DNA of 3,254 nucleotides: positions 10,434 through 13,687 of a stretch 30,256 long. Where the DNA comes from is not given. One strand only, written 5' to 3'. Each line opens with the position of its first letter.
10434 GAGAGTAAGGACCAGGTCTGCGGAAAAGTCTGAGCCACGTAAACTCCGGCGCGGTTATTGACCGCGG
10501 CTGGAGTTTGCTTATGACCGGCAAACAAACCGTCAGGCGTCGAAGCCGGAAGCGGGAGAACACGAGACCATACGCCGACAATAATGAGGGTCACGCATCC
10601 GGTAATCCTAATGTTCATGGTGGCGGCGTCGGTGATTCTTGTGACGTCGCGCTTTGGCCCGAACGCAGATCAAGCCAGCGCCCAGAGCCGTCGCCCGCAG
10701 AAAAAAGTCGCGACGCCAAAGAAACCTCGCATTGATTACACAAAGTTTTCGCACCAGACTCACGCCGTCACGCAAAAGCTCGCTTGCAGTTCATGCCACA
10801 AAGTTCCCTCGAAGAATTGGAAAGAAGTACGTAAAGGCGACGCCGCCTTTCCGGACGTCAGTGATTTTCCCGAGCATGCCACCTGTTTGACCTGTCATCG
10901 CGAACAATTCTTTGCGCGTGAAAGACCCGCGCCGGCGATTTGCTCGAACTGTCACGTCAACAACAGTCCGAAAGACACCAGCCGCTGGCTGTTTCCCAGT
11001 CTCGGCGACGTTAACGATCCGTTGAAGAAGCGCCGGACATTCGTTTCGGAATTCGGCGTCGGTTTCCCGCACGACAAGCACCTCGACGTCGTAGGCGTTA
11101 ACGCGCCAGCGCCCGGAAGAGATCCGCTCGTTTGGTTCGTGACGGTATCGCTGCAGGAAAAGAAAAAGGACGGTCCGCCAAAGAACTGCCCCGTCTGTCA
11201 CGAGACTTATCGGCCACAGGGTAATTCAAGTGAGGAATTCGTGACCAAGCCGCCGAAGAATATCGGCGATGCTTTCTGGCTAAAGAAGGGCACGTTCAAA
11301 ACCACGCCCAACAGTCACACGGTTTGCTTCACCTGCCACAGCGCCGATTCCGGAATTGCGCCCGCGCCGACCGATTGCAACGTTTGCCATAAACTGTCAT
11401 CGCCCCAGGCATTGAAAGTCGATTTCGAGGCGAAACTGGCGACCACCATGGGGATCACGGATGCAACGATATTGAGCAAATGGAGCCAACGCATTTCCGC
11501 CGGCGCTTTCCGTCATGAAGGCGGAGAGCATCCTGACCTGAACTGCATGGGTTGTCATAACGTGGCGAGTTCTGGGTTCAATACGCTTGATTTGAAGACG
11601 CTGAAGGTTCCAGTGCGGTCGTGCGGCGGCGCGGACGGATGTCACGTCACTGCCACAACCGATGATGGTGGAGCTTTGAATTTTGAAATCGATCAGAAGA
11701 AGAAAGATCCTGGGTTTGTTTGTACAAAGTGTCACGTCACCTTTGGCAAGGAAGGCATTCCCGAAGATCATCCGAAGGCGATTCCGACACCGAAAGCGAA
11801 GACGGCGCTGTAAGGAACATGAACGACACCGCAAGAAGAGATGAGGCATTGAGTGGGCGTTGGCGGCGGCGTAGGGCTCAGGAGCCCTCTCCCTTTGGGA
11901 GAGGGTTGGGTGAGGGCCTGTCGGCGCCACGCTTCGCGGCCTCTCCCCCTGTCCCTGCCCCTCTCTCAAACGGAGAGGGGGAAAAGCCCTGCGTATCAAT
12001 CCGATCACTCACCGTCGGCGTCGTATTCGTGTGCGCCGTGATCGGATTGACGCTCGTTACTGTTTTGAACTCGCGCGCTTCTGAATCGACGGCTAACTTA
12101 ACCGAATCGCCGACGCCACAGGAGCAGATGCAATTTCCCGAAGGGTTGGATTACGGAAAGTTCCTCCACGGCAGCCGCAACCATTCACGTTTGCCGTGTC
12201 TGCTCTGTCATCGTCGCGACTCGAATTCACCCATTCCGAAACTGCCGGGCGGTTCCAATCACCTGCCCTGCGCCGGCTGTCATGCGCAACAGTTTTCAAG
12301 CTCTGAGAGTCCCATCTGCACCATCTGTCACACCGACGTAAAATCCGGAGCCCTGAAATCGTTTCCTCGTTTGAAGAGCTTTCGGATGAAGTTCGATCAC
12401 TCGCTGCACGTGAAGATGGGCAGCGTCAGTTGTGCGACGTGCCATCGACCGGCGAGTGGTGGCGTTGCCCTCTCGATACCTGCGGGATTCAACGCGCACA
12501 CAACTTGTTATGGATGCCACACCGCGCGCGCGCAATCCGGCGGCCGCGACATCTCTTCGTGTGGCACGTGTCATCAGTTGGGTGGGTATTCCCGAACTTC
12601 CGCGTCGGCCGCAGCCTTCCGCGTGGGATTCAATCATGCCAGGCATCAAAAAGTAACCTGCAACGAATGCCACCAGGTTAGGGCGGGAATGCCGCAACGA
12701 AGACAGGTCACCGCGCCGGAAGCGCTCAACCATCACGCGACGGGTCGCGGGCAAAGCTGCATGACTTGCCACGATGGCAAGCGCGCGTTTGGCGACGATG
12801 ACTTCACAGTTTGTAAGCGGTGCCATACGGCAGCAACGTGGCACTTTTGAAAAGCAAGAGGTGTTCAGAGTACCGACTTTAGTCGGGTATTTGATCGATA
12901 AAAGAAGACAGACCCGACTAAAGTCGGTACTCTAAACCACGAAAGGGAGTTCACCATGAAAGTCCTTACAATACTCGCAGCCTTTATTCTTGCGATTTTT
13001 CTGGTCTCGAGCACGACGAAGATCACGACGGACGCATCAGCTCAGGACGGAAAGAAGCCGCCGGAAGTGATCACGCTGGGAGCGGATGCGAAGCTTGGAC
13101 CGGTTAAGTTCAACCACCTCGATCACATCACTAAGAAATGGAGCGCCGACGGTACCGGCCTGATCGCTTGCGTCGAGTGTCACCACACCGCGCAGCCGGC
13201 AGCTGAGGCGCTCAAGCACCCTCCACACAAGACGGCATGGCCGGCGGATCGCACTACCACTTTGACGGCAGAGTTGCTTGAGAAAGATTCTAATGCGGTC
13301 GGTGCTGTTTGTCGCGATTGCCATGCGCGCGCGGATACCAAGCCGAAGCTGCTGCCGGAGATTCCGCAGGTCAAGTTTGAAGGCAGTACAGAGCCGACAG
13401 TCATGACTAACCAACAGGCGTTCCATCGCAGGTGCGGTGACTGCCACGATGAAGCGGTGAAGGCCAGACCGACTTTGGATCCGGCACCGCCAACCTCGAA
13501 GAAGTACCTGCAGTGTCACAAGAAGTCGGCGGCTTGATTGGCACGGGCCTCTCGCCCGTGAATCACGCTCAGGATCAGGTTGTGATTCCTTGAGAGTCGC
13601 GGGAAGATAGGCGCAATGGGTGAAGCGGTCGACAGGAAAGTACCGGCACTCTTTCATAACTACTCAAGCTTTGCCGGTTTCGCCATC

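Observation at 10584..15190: Stand-alone ~30-heme cytochrome operon: membrane quinol-oxidising anchor plus three soluble heme-wire proteins, with no porin or catalytic subunit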

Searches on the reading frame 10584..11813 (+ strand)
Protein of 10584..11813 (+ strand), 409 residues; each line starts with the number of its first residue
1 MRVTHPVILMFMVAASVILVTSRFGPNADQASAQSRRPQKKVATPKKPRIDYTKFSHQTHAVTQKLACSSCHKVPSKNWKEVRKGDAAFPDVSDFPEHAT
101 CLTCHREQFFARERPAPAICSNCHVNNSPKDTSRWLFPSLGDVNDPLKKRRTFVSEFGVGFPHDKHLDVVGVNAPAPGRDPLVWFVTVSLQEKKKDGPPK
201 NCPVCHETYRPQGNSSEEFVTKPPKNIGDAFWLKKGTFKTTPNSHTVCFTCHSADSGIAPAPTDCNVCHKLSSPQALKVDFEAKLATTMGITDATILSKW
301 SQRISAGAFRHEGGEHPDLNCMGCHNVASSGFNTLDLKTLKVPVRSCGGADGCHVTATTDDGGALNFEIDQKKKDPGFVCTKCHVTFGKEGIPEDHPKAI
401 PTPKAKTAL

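Call 4: search_protein_families(library=pfam, proteins=[window:10584-11813:+], max_evalue=1)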
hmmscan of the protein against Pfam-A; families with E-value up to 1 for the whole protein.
window:10584-11813:+ (409 aa): 5 families
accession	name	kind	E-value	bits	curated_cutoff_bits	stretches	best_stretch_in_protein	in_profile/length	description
PF14522.11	Cytochrome_C7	-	4.1e-11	43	24.8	2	54-124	2-66/67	Cytochrome c7 and related cytochrome c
PF02085.21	Cytochrom_CIII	-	5.6e-09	36.7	22.9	2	305-388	19-86/101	Class III cytochrome C family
PF09699.15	Paired_CXXCH_1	-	2.4e-05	24.4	20.6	2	60-108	1-39/41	Doubled CXXCH motif (Paired_CXXCH_1)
PF14537.11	Cytochrom_c3_2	-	6.6e-05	23.7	25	1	60-124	21-78/79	Cytochrome c3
PF00935.25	Ribosomal_L44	-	0.45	11.4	25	0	34-83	24-71/76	Ribosomal protein L44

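Call 5: search_protein_families(library=ncbifam, proteins=[window:10584-11813:+], max_evalue=0.1)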
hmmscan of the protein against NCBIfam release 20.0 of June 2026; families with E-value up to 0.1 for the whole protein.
window:10584-11813:+ (409 aa): 5 families
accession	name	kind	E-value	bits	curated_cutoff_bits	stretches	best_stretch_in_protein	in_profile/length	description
NF045713.1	CxxCH_16_HmcA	equivalog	1e-14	54.1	400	2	28-131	33-146/541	sulfate respiration complex hexadecaheme cytochrome HmcA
TIGR03152.1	cyto_c552_HCOOH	exception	0.012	14.5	692.5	1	54-127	109-179/441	ammonia-forming nitrite reductase cytochrome c552 subunit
NF045722.1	c3_cytochr_TmcA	equivalog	0.037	13.9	114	0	200-270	58-125/125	acidic tetraheme cytochrome c3 TmcA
NF008339.0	PRK11125.1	equivalog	0.049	12.3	595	0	54-126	153-222/487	ammonia-forming cytochrome c nitrite reductase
NF033196.2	c_type_nonphoto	exception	0.052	13.7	70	0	264-327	29-93/98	c-type cytochrome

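Call 66: search_solved_structures(query=window:10584-11813:+, max_evalue=0.01)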
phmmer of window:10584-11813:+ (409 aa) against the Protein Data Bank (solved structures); distinct sequences matched with E-value up to 0.01: 0.

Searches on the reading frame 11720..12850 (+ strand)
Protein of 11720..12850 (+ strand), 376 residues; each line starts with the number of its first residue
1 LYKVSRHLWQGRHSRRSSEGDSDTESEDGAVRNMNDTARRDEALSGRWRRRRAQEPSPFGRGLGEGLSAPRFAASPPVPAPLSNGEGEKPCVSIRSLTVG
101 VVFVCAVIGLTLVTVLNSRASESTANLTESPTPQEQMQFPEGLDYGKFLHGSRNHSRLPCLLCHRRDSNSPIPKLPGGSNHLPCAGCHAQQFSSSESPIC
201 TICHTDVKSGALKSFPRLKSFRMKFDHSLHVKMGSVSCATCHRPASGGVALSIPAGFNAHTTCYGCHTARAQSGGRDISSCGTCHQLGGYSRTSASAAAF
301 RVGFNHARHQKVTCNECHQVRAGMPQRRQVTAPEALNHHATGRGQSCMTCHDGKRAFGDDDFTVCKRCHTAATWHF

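Call 4: search_protein_families(library=pfam, proteins=[window:11720-12850:+], max_evalue=1)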
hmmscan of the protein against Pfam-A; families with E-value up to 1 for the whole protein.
window:11720-12850:+ (376 aa): 6 families
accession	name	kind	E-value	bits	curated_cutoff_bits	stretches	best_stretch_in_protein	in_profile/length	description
PF14522.11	Cytochrome_C7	-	1.7e-18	66.6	24.8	3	303-370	2-67/67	Cytochrome c7 and related cytochrome c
PF02085.21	Cytochrom_CIII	-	2.1e-10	41.3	22.9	3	298-369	17-101/101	Class III cytochrome C family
PF14537.11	Cytochrom_c3_2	-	4.3e-09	37.2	25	3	180-243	5-65/79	Cytochrome c3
PF09699.15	Paired_CXXCH_1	-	0.0034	17.5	20.6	1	236-270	7-39/41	Doubled CXXCH motif (Paired_CXXCH_1)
PF20087.4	DUF6479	-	0.025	15.5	25.4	1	91-158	18-79/120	Family of unknown function (DUF6479)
PF14169.11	YdjO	-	0.13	12.5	27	1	184-210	26-52/59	Cold-inducible protein YdjO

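Call 5: search_protein_families(library=ncbifam, proteins=[window:11720-12850:+], max_evalue=0.1)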
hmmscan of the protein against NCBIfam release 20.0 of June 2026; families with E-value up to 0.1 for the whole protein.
window:11720-12850:+ (376 aa): 5 families
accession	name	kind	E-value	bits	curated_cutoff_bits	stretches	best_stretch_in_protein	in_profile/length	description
NF043011.1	CytC7_Geobact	equivalog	1.7e-08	34.8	120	2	222-286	32-89/89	cytochrome c7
TIGR04257.1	nanowire_3heme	domain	2.1e-08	34.2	40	1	298-370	9-75/75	c(7)-type cytochrome triheme domain-containing protein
NF041781.1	mnquin_red_QrcA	equivalog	0.00041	20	180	1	222-369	30-173/174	menaquinone reductase multiheme cytochrome c subunit QrcA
TIGR01905.1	paired_CXXCH_1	subfamily_domain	0.013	15.4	25.2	1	237-271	8-40/41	doubled CXXCH domain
NF045713.1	CxxCH_16_HmcA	equivalog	0.074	11.6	400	0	184-243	475-539/541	sulfate respiration complex hexadecaheme cytochrome HmcA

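Call 65: search_solved_structures(query=window:11819-12850:+, max_evalue=0.01)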
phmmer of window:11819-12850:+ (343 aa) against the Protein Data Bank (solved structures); distinct sequences matched with E-value up to 0.01: 6.
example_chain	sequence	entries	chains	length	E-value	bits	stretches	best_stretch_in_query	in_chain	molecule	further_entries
3ov0_A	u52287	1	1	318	5.3e-11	45.6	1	190-337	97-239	Cytochrome c family protein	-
3oue_A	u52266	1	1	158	2.9e-05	26.7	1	191-337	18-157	Cytochrome c family protein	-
3ouq_A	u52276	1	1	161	9.9e-05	24.9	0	268-339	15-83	Cytochrome c family protein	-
3h4n_A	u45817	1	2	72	0.00012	24.7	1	186-253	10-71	Cytochrome c7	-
6btm_A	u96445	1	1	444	0.0015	21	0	190-214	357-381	Alternative Complex III subunit A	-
8k9e_A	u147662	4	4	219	0.0077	18.7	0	190-235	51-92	Cytochrome c7-like domain-containing protein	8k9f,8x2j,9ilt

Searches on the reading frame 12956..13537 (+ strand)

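Call 4: search_protein_families(library=pfam, proteins=[window:12956-13537:+], max_evalue=1)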
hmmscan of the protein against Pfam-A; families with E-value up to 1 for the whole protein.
window:12956-13537:+ (193 aa): 9 families
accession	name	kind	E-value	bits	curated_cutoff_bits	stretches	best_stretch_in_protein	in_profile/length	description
PF02085.21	Cytochrom_CIII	-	2.4e-07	31.5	22.9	1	45-129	16-88/101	Class III cytochrome C family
PF14522.11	Cytochrome_C7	-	9.8e-06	25.7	24.8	1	51-165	2-67/67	Cytochrome c7 and related cytochrome c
PF22113.1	Mtrc-MtrF_II-IV_dom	-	0.00071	19.6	30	1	71-167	83-166/176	Outer membrane cytochrome MtrC/MtrF-like, domains II/IV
PF14537.11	Cytochrom_c3_2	-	0.007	17.2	25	1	70-124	27-65/79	Cytochrome c3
PF14599.11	zinc_ribbon_6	-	0.077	13.4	27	0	114-129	27-42/59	Zinc-ribbon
PF09699.15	Paired_CXXCH_1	-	0.081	13.1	20.6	0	118-167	8-39/41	Doubled CXXCH motif (Paired_CXXCH_1)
PF13442.11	Cytochrome_CBB3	-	0.084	13.6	27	0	152-182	6-34/68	Cytochrome C oxidase, cbb3-type, subunit III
PF09526.16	DUF2387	-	0.47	11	25.9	1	60-80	21-41/72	Probable metal-binding protein (DUF2387)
PF14495.11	Cytochrom_C550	-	0.9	9.7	27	0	99-131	17-49/136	Cytochrome c-550 domain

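Call 5: search_protein_families(library=ncbifam, proteins=[window:12956-13537:+], max_evalue=0.1)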
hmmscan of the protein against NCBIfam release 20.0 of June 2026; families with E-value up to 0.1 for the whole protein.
window:12956-13537:+ (193 aa): 7 families
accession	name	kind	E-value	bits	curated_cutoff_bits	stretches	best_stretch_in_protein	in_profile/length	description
NF045713.1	CxxCH_16_HmcA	equivalog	3e-08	32.7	400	1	116-191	76-142/541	sulfate respiration complex hexadecaheme cytochrome HmcA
NF045722.1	c3_cytochr_TmcA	equivalog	9.9e-06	25.4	114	1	148-169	94-115/125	acidic tetraheme cytochrome c3 TmcA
TIGR03153.1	cytochr_NrfH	equivalog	0.00095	19.2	134.2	0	71-190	30-135/138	cytochrome c nitrite reductase small subunit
TIGR04257.1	nanowire_3heme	domain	0.0052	16.9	40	0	46-83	9-37/75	c(7)-type cytochrome triheme domain-containing protein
NF033196.2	c_type_nonphoto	exception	0.015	15.5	70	0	97-131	8-42/98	c-type cytochrome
TIGR02443.1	TIGR02443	equivalog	0.019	14.8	49.45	0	61-89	23-51/59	YheV family putative zinc ribbon protein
TIGR03045.1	PS_II_C550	equivalog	0.068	12.8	177.75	0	72-130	13-73/159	photosystem II cytochrome c-550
